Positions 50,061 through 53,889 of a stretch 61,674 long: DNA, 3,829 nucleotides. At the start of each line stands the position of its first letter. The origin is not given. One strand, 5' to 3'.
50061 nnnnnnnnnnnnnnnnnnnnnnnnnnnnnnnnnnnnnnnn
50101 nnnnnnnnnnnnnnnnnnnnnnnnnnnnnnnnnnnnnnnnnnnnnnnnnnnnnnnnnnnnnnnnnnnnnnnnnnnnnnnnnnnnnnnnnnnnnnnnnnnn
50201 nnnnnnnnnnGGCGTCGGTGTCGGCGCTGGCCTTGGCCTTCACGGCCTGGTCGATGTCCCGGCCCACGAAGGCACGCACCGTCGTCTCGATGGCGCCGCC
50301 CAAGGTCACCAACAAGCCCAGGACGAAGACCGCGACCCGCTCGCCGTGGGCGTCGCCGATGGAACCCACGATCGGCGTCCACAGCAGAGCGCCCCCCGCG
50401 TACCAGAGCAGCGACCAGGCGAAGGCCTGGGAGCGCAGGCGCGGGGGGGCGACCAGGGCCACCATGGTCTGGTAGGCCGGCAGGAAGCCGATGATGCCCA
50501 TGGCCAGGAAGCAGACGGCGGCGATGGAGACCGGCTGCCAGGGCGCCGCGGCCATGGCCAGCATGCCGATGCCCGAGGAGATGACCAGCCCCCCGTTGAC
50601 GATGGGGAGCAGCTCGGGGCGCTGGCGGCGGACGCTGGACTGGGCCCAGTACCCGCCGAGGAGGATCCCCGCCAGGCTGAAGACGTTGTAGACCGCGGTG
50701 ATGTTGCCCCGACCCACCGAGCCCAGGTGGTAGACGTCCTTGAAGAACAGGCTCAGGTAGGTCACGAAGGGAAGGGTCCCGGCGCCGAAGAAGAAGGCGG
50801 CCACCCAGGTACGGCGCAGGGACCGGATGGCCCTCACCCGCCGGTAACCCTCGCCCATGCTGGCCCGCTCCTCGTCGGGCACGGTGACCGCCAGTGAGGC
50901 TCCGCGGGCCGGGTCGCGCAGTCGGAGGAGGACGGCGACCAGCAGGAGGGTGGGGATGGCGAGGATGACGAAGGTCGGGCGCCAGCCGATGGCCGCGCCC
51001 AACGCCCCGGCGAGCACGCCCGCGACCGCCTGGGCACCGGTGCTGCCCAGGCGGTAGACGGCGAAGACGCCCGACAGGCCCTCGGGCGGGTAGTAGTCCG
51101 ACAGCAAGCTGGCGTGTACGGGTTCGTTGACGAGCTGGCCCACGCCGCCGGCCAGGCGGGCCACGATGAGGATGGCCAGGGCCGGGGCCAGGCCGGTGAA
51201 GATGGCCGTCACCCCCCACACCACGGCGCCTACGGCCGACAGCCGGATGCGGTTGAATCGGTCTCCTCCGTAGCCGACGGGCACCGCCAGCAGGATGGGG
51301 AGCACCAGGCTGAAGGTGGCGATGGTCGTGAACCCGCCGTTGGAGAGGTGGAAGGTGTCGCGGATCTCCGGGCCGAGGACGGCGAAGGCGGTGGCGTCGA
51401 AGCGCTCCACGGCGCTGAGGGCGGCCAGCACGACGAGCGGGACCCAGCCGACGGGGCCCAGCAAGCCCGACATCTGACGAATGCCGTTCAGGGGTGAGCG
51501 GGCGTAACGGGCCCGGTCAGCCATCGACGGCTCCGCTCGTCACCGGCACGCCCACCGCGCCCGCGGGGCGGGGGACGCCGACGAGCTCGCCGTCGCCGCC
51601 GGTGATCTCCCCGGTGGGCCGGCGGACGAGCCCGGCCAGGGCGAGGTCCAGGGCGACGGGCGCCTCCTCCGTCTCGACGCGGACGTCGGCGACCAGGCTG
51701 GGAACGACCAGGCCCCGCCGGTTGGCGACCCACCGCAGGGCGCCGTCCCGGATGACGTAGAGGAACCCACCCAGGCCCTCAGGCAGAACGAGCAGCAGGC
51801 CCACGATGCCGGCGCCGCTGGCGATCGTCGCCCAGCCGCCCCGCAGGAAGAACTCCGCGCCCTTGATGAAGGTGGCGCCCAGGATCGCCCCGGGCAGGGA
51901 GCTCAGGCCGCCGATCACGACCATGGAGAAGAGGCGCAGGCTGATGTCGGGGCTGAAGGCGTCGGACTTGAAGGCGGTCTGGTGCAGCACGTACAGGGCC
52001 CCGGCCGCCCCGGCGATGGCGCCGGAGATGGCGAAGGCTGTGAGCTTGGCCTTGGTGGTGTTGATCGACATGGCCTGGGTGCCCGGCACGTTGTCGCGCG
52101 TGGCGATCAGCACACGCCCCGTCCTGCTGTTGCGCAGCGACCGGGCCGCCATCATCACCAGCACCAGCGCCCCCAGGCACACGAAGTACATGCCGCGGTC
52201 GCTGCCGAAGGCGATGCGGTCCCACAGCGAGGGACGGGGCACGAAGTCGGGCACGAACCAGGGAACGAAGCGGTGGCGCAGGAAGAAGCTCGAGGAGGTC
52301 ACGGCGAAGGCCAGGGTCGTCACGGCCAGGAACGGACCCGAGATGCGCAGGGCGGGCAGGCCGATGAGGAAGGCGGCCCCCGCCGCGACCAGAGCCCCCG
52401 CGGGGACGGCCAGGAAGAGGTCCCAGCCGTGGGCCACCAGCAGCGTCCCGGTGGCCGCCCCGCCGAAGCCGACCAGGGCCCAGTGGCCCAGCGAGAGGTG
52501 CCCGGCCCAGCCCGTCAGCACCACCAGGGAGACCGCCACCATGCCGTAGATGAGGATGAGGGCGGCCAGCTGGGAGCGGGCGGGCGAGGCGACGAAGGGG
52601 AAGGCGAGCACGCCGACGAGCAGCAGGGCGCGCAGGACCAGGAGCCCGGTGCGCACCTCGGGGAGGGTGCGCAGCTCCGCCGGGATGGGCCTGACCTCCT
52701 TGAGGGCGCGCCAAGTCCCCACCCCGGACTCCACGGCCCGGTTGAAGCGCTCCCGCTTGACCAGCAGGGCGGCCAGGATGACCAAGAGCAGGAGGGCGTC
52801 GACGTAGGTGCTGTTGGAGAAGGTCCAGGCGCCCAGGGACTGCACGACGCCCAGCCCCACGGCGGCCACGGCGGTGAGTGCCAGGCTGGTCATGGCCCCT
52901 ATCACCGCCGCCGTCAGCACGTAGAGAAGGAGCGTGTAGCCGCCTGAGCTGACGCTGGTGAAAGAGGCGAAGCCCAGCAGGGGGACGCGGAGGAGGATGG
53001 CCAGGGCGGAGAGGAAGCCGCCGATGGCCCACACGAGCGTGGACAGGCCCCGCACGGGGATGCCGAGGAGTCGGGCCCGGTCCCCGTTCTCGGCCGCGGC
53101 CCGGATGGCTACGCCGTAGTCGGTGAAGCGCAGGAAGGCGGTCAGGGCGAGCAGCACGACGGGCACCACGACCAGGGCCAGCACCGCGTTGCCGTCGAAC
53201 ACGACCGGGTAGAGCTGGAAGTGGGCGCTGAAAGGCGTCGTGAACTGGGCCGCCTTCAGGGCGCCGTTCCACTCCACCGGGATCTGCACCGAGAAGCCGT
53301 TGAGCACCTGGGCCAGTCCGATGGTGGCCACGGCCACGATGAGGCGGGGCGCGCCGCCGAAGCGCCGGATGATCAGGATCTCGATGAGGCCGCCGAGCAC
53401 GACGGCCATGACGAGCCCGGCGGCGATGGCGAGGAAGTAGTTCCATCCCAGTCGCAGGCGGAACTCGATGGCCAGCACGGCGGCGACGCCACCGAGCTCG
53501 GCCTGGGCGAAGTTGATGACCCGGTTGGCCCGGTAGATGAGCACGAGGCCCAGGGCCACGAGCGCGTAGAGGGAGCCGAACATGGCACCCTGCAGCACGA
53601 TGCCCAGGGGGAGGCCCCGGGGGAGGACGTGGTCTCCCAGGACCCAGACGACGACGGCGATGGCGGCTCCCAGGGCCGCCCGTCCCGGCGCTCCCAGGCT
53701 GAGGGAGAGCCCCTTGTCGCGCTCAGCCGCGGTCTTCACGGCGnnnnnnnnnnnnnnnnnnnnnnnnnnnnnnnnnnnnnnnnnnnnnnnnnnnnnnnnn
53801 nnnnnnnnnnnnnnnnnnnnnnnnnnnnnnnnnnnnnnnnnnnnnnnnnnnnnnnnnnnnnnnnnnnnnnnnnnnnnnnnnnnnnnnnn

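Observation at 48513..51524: MFS transporter domain covalently fused to both ATPase subunits of a Liv-type ABC importer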

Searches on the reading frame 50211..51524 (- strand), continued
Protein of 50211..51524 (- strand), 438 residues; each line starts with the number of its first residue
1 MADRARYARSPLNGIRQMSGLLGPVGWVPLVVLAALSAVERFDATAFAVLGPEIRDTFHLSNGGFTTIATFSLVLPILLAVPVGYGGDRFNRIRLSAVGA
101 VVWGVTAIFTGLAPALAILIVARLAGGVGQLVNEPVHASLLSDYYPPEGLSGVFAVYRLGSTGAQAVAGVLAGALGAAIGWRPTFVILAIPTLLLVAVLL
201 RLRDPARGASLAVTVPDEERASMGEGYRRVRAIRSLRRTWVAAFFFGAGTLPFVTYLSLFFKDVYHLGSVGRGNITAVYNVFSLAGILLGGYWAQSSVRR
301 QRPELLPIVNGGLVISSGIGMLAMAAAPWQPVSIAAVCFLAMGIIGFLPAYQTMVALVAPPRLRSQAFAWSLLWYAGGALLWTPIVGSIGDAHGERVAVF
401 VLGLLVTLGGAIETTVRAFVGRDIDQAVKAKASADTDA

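Call 68: search_protein_families(library=pfam, proteins=[L009:7329-7862:+, L020:7367-7861:+, L036:7062-7901:+, L029:9424-10596:+, L046:5079-7784:+, L046:12451-16188:+, L020:9335-10156:+, L009:10227-11360:-], max_evalue=0.001)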
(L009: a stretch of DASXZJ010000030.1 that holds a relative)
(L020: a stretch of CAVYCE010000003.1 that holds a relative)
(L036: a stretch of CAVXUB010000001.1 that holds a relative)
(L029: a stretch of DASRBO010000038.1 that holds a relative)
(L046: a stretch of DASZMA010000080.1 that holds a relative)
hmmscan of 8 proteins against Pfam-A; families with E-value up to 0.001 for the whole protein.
L009:7329-7862:+ (177 aa): 1 family
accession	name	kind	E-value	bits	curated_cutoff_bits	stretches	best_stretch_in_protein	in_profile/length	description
PF04075.20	F420H2_quin_red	-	1.1e-07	32.4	22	1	63-136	25-101/130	F420H(2)-dependent quinone reductase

L020:7367-7861:+ (164 aa): 1 family
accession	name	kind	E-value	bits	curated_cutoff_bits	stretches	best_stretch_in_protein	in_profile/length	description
PF04075.20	F420H2_quin_red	-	5.2e-06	27.1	22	1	50-125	25-102/130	F420H(2)-dependent quinone reductase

L036:7062-7901:+ (279 aa): 2 families
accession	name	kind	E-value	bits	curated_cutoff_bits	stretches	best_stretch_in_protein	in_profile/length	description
PF08044.16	DUF1707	-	1.9e-19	69.8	27.6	1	101-153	1-53/53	DUF1707 SHOCT-like domain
PF09922.15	LiaF-like_C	-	2e-09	37.8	29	1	178-249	3-74/114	Cell wall-active antibiotics response LiaF, C-terminal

L029:9424-10596:+ (390 aa): 5 families
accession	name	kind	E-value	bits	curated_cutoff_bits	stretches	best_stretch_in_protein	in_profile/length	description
PF00534.26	Glycos_transf_1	-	7.8e-21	74.8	26.4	1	207-331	16-143/172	Glycosyl transferases group 1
PF13692.12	Glyco_trans_1_4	-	8.2e-21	75.2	27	1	209-340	4-138/142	Glycosyl transferases group 1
PF13439.12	Glyco_transf_4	-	3.2e-14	53.8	28.5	1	56-198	1-170/170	Glycosyltransferase Family 4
PF20706.3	GT4-conflict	-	4.1e-05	23.2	26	0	209-316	200-318/385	Family 4 Glycosyltransferase in conflict systems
PF13579.12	Glyco_trans_4_4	-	0.00011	23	29.7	1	57-153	1-105/158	Glycosyl transferase 4-like domain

L046:5079-7784:+ (901 aa): 5 families
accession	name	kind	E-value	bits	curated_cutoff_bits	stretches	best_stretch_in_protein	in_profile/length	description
PF17389.8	Bac_rhamnosid6H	-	7.9e-117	390.8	24.5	1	452-794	2-339/339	Bacterial alpha-L-rhamnosidase 6 hairpin glycosidase domain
PF08531.16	Bac_rhamnosid_N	-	4.1e-53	180.2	25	1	169-338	2-172/172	Alpha-L-rhamnosidase N-terminal domain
PF05592.18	Bac_rhamnosid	-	4.6e-33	113.6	22.2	1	349-446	4-101/102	Bacterial alpha-L-rhamnosidase concanavalin-like domain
PF25788.1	Ig_Rha78A_N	-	4.3e-24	85.2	27.4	1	23-133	1-105/105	Rha78A-like, N-terminal immunoglobulin domain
PF17390.7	Bac_rhamnosid_C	-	5.9e-17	61.7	22.1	1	796-871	1-74/78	Bacterial alpha-L-rhamnosidase C-terminal domain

L046:12451-16188:+ (1245 aa): 9 families
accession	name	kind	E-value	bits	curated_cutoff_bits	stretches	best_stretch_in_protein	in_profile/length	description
PF00005.33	ABC_tran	-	4.8e-60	202.5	25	2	994-1154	2-136/137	ABC transporter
PF02653.21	BPD_transp_2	-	7e-58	196.3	26.8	2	387-641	7-268/269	Branched-chain amino acid transport system / permease component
PF13304.12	AAA_21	-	3.6e-17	63.8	27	1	827-891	228-295/304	AAA domain, putative AbiEii toxin, Type IV TA system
PF12399.14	BCA_ABC_TP_C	-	3e-10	39.9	25.5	1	1205-1228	2-25/27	Branched-chain amino acid ATP-binding cassette transporter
PF13476.12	AAA_23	-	6.4e-08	33.9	27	0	711-753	9-44/201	AAA domain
PF13555.12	AAA_29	-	3.5e-06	27.1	27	0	725-752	19-46/61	P-loop containing region of AAA domain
PF02463.25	SMC_N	-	4.1e-06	26.8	40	0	836-889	136-195/220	RecF/RecN/SMC N terminal domain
PF13401.12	AAA_22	-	9.8e-05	23.1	27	0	728-891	5-120/130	AAA domain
PF03193.22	RsgA_GTPase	-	0.00016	22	30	0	999-1027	103-130/174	RsgA GTPase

L020:9335-10156:+ (273 aa): 2 families
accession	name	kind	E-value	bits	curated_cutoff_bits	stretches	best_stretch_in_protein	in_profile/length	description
PF13480.13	Acetyltransf_6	-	2.4e-06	28.2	22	1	128-236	19-131/143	Acetyltransferase (GNAT) domain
PF00583.31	Acetyltransf_1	-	0.00093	19.9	20.7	0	171-253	28-115/116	Acetyltransferase (GNAT) family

L009:10227-11360:- (377 aa): 3 families
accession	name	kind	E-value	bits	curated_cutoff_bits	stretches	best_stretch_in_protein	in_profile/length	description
PF22725.1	GFO_IDH_MocA_C3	-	1.1e-24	87.3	27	1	158-283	1-123/124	GFO/IDH/MocA C-terminal domain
PF01408.29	GFO_IDH_MocA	-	4.7e-23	82.6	24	1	29-145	1-115/120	Oxidoreductase family, NAD-binding Rossmann fold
PF02894.22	GFO_IDH_MocA_C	-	4.1e-15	56.6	22.9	1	162-373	1-215/218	Oxidoreductase family, C-terminal alpha/beta domain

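Call 74: search_protein_families(library=ncbifam, proteins=[L001:8548-9600:-], max_evalue=1)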
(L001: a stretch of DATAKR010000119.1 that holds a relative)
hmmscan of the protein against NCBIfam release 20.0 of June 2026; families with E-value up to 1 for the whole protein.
L001:8548-9600:- (351 aa): 0 families

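Call 83: find_homologous_proteins(query=P0273, max_evalue=1e-30)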
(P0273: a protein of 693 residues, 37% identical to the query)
Query P0273 (693 aa): 1710 proteins with E <= 1e-30 among 8000 candidates; the best 120 are listed.
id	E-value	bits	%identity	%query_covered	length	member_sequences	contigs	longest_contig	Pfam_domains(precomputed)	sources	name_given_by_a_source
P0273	0.0e+0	1523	100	100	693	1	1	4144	PF05977.20,PF00005.34,PF07690.22,PF13304.13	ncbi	-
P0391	0.0e+0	1298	83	100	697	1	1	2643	PF05977.20,PF00005.34,PF07690.22,PF13304.13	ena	-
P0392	1.3e-245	835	59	96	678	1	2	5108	PF00005.34,PF07690.22,PF13304.13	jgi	jgi:branched-chain amino acid transport system ATP-binding protein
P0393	9.7e-231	786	55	96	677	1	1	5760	PF05977.20,PF00005.34,PF00083.31,PF03137.27,PF07690.22,PF13304.13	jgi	jgi:branched-chain amino acid transport system ATP-binding protein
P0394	1.3e-230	786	55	94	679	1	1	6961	PF00005.34,PF00083.31,PF03137.27,PF07690.22,PF13304.13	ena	-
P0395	1.5e-230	785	56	96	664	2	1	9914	PF00005.34,PF00083.31,PF07690.22,PF13304.13,PF01770.25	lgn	-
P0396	6.8e-229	780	54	96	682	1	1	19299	PF00005.34,PF13555.13,PF00083.31,PF07690.22,PF13304.13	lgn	-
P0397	1.4e-225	769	54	95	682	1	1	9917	PF00005.34,PF13555.13,PF00083.31,PF07690.22,PF13304.13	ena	-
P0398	1.5e-224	766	53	95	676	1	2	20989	PF00005.34,PF00083.31,PF07690.22,PF13304.13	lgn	-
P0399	2.3e-221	755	55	96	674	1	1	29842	PF00005.34,PF00083.31,PF07690.22,PF13304.13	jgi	jgi:branched-chain amino acid transport system ATP-binding protein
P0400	4.2e-213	728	52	98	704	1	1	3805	PF00005.34,PF13555.13,PF07690.22,PF13304.13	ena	-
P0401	7.7e-200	684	48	97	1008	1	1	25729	PF13604.13,PF00005.34,PF13476.13,PF13555.13,PF02463.26,PF07690.22,PF13304.13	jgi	jgi:branched-chain amino acid transport system ATP-binding protein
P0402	2.8e-198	679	47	96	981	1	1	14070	PF12399.15,PF13604.13,PF00005.34,PF13175.13,PF13476.13,PF13555.13,PF02463.26,PF03137.27,PF07690.22,PF13304.13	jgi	jgi:branched-chain amino acid transport system ATP-binding protein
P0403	7.2e-197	674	48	96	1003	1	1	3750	PF12399.15,PF00005.34,PF13175.13,PF13476.13,PF13555.13,PF02463.26,PF03137.27,PF07690.22,PF13304.13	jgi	jgi:branched-chain amino acid transport system ATP-binding protein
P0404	7.1e-196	671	45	99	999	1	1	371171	PF12399.15,PF13604.13,PF05977.20,PF00005.34,PF13476.13,PF13555.13,PF02463.26,PF07690.22,PF13304.13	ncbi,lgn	-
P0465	1.0e-180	621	45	96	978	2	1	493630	PF12399.15,PF13604.13,PF00005.34,PF13476.13,PF13555.13,PF02463.26,PF03137.27,PF07690.22,PF13304.13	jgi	jgi:branched-chain amino acid transport system ATP-binding protein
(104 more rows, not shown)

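Call 84: find_encoding_contigs(protein=P0399, flank=8000, max_places=1)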
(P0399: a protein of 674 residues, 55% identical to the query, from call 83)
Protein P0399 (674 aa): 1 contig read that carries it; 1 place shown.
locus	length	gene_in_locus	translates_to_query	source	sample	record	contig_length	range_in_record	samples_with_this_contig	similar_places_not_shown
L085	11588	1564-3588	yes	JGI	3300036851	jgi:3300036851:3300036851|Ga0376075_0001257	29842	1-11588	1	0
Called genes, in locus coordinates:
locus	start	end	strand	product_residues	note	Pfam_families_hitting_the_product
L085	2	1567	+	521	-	?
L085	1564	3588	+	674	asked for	PF00083:Sugar_tr, PF07690:MFS_1, PF00005:ABC_tran, PF13304:AAA_21 (faint)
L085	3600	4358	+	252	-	PF13476:AAA_23 (weak), PF13555:AAA_29 (faint), PF00005:ABC_tran, PF13304:AAA_21 (faint), PF12399:BCA_ABC_TP_C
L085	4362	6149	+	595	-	PF02129:Peptidase_S15, PF00561:Abhydrolase_1 (weak), PF00326:Peptidase_S9, PF08530:PepX_C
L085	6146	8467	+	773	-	PF02837:Glyco_hydro_2_N, PF22666:Glyco_hydro_2_N2, PF02836:Glyco_hydro_2_C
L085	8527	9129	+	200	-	PF07947:YhhN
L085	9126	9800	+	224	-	-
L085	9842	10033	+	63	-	-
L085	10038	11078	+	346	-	PF00140:Sigma70_r1_2, PF04542:Sigma70_r2, PF04539:Sigma70_r3, PF04545:Sigma70_r4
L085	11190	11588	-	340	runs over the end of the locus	-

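Call 85: find_encoding_contigs(protein=P0396, flank=8000, max_places=1)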
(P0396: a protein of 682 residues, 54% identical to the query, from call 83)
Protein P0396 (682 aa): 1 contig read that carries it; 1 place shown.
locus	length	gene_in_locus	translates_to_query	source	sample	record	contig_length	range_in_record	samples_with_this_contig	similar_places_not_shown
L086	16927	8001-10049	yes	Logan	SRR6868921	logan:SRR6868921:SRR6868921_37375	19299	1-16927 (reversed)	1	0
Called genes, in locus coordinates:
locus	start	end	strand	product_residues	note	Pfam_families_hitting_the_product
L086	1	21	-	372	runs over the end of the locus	PF10509:GalKase_gal_bdg, PF00288:GHMP_kinases_N, PF08544:GHMP_kinases_C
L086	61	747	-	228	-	PF00392:GntR, PF07729:FCD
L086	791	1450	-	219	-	PF11010:DUF2848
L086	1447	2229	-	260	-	PF00795:CN_hydrolase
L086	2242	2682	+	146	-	PF12973:Cupin_7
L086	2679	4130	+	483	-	PF11794:HpaB_N, PF03241:HpaB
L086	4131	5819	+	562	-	PF13458:Peripla_BP_6 (weak)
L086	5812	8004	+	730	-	PF02653:BPD_transp_2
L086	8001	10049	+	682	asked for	PF00083:Sugar_tr (weak), PF07690:MFS_1, PF00005:ABC_tran, PF13304:AAA_21 (faint), PF13555:AAA_29 (faint)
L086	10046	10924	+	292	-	PF00005:ABC_tran, PF13304:AAA_21 (weak), PF12399:BCA_ABC_TP_C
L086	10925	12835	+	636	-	PF10604:Polyketide_cyc2, PF02129:Peptidase_S15, PF08530:PepX_C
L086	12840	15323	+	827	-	PF02837:Glyco_hydro_2_N (weak), PF22666:Glyco_hydro_2_N2 (weak), PF00703:Glyco_hydro_2 (weak), PF02836:Glyco_hydro_2_C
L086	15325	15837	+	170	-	PF01613:Flavin_Reduct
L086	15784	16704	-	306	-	PF00483:NTP_transferase, PF12804:NTP_transf_3 (faint)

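Call 93: find_encoding_contigs(protein=P0404, flank=9000, max_places=1)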
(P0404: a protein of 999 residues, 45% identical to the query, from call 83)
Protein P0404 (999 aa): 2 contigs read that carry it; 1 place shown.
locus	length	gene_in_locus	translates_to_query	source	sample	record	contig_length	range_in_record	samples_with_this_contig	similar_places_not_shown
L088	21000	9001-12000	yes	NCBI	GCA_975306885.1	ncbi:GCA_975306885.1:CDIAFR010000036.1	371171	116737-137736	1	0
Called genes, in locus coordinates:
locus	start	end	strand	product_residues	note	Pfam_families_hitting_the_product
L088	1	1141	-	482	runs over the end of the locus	PF00149:Metallophos, PF12850:Metallophos_2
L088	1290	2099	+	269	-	PF00106:adh_short, PF13561:adh_short_C2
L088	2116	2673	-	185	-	PF02627:CMD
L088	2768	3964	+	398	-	-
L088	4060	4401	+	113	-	-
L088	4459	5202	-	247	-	PF00561:Abhydrolase_1, PF12146:Hydrolase_4, PF12697:Abhydrolase_6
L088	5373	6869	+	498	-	PF00135:COesterase, PF20434:BD-FAE, PF07859:Abhydrolase_3 (faint)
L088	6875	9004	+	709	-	PF02653:BPD_transp_2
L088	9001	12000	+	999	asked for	PF05977:MFS_3 (weak), PF07690:MFS_1, PF00005:ABC_tran, PF02463:SMC_N (faint), PF13304:AAA_21 (faint), PF13476:AAA_23 (faint), PF00005:ABC_tran, PF12399:BCA_ABC_TP_C (weak), +2 more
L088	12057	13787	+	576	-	-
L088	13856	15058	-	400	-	PF00389:2-Hacid_dh, PF02826:2-Hacid_dh_C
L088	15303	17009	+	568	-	PF02683:DsbD_TM (weak), PF00578:AhpC-TSA, PF08534:Redoxin, PF13905:Thioredoxin_8 (weak), PF17991:Thioredoxin_10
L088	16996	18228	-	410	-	PF00672:HAMP, PF00512:HisKA, PF13581:HATPase_c_2 (weak), PF02518:HATPase_c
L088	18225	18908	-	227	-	PF00072:Response_reg, PF00486:Trans_reg_C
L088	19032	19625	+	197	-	-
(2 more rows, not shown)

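Call 94: find_encoding_contigs(protein=P0465, flank=9000, max_places=1)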
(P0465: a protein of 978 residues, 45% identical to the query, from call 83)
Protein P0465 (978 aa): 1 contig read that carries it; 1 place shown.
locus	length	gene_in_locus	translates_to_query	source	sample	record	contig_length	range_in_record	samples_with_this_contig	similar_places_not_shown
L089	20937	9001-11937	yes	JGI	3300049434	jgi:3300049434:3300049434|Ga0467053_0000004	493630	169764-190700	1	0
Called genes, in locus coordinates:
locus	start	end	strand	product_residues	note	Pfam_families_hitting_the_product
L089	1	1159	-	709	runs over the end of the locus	PF02653:BPD_transp_2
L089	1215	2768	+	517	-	-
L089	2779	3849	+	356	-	PF13298:LigD_N, PF01068:DNA_ligase_A_M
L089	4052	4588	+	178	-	PF05103:DivIVA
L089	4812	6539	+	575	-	-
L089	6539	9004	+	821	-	-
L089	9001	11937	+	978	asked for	PF03137:OATP (weak), PF07690:MFS_1, PF13476:AAA_23 (faint), PF00005:ABC_tran, PF02463:SMC_N (faint), PF13304:AAA_21 (faint), PF00005:ABC_tran, PF12399:BCA_ABC_TP_C, +2 more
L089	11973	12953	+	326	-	-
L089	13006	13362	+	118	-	PF03960:ArsC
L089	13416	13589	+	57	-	-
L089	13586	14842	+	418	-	PF04286:DUF445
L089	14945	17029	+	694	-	PF14890:Intein_splicing (weak), PF04055:Radical_SAM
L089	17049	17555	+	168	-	-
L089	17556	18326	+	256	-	PF00106:adh_short, PF08659:KR, PF13561:adh_short_C2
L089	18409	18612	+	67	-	PF12728:HTH_17, PF00376:MerR, PF13411:MerR_1 (weak)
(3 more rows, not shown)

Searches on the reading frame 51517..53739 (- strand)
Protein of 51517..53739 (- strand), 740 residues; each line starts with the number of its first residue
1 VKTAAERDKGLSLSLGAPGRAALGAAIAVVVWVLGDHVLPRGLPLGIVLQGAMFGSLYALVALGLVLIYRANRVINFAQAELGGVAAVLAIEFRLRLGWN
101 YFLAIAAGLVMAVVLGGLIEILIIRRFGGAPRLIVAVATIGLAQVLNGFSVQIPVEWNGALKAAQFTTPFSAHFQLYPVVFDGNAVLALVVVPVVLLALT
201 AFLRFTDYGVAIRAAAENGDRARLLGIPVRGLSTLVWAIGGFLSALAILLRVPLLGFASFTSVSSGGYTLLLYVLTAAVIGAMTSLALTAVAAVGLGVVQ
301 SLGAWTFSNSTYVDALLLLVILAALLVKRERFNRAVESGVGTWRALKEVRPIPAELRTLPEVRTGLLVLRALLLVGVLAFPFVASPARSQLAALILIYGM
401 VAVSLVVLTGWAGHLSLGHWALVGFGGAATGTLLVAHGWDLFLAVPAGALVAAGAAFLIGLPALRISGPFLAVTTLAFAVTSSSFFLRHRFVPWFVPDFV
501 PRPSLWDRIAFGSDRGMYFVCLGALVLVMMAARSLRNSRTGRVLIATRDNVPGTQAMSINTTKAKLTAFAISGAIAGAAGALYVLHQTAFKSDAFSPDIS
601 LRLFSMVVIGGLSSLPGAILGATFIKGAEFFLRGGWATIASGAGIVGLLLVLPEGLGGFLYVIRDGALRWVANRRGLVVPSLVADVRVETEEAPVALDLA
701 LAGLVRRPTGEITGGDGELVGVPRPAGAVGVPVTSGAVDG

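Call 7: search_protein_families(library=pfam, proteins=[window:51517-53739:-], max_evalue=0.01)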
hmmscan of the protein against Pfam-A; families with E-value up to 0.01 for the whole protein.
window:51517-53739:- (740 aa): 1 family
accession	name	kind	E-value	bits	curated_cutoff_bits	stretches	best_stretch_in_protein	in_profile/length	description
PF02653.21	BPD_transp_2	-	2.5e-59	201.1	26.8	2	390-629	4-243/269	Branched-chain amino acid transport system / permease component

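Call 8: search_protein_families(library=ncbifam, proteins=[window:51517-53739:-], max_evalue=0.01)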
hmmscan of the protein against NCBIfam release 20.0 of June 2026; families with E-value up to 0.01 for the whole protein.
window:51517-53739:- (740 aa): 8 families
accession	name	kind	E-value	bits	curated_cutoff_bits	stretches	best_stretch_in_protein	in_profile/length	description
NF008450.0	PRK11301.1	subfamily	4.9e-22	78.9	366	2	366-479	89-202/418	high-affinity branched-chain amino acid ABC transporter permease LivM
TIGR03409.1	urea_trans_UrtB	equivalog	6e-22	78.6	250.3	2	48-328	4-281/291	urea ABC transporter permease subunit UrtB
TIGR03408.1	urea_trans_UrtC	equivalog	1.6e-21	77.4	296.2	1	443-658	90-312/313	urea ABC transporter permease subunit UrtC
NF008011.0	PRK10740.1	equivalog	7.5e-18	65.2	379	2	48-327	12-294/308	high-affinity branched-chain amino acid ABC transporter permease LivH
TIGR03727.1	urea_t_UrtC_arc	equivalog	1.4e-14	53.8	575.55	1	432-658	141-339/369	urea ABC transporter, permease protein UrtC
TIGR03622.1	urea_t_UrtB_arc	equivalog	2.6e-11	43.3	374.25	2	57-321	13-264/284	urea ABC transporter, permease protein UrtB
NF011961.0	PRK15432.1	equivalog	5.9e-05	22.5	388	1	395-623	46-266/344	autoinducer 2 ABC transporter permease LsrC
NF008630.0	PRK11618.1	equivalog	0.00037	19.8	363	0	85-281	72-255/331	galactofuranose ABC transporter, permease protein YjfF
